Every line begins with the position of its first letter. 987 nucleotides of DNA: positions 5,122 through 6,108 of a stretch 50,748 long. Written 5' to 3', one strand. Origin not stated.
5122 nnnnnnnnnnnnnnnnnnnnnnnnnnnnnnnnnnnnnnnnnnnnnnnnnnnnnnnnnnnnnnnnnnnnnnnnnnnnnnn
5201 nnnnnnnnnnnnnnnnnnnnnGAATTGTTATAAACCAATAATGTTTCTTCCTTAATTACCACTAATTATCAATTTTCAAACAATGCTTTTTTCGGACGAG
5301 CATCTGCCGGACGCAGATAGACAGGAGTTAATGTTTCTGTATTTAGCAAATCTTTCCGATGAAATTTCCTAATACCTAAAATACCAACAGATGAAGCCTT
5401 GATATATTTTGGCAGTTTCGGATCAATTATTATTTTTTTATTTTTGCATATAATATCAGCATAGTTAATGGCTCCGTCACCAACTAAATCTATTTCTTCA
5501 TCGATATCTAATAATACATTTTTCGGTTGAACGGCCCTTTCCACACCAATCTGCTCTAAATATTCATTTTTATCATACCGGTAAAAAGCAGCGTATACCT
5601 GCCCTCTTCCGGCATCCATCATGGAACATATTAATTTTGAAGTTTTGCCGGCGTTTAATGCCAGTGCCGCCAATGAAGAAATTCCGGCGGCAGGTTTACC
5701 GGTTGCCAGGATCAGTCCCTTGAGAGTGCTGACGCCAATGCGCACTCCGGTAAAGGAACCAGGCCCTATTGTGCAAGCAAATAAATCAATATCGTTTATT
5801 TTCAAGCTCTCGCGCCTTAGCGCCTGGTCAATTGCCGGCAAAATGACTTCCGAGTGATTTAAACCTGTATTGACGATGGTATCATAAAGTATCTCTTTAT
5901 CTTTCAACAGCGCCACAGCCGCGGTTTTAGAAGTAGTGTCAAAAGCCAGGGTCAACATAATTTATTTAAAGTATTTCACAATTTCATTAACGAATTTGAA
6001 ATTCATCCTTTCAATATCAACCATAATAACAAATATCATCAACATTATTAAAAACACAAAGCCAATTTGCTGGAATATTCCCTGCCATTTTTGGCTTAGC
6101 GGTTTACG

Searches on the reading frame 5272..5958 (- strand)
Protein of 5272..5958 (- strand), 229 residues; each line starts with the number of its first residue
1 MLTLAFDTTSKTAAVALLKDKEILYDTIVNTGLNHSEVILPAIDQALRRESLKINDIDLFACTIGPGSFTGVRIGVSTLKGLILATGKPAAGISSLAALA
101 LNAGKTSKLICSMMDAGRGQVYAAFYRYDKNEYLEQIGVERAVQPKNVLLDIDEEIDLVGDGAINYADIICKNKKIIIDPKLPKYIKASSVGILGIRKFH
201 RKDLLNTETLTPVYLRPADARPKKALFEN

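Call 52: search_protein_families(library=padloc, proteins=[L008:12051-12326:-, L008:12314-12787:-, L008:13024-13962:-, L008:4484-5770:-, L008:5795-7123:-, L008:7195-7656:-, L008:8157-9065:-, L008:9113-9727:-], max_evalue=0.01)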
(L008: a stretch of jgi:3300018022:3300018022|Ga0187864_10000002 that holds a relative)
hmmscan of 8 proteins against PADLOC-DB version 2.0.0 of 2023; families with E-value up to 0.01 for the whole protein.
L008:12051-12326:- (91 aa): 0 families

L008:12314-12787:- (157 aa): 0 families

L008:13024-13962:- (312 aa): 0 families

L008:4484-5770:- (428 aa): 7 families
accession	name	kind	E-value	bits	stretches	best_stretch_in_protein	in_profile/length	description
PDLC01101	PrimPol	-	6.1e-08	29.8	1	73-144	29-100/490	adaptation polymerase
PDLC04481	PDC-M16B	-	2.6e-07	27.7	2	162-243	163-243/471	-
PDLC01171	TPR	-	2.2e-06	25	1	46-144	182-286/504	TPR repeats containing protein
PDLC01172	TPR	-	2.6e-05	21.2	0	48-211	89-251/448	TPR repeats containing protein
PDLC04781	PDC-M71B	-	3e-05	20.9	0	89-150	361-422/515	-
PDLC01169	TPR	-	0.0001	19.8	0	166-248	94-184/252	TPR repeats containing protein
PDLC01092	C3a198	-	0.00013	19.1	1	78-144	236-305/523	TPR protein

L008:5795-7123:- (442 aa): 1 family
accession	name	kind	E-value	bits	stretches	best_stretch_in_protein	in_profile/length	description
PDLC01148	RecD_like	-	0.0021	14.4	1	27-135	312-412/719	RecD/Tra ATPase fused to N-terminal HHH domain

L008:7195-7656:- (153 aa): 1 family
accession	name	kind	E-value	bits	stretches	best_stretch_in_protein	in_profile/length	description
PDLC04133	mad1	-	5.9e-05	21.3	1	99-140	10-51/60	mads_1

L008:8157-9065:- (302 aa): 0 families

L008:9113-9727:- (204 aa): 1 family
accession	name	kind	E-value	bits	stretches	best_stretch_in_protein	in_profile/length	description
PDLC04837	PDC-S04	-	0.009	13.3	0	36-110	72-147/234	-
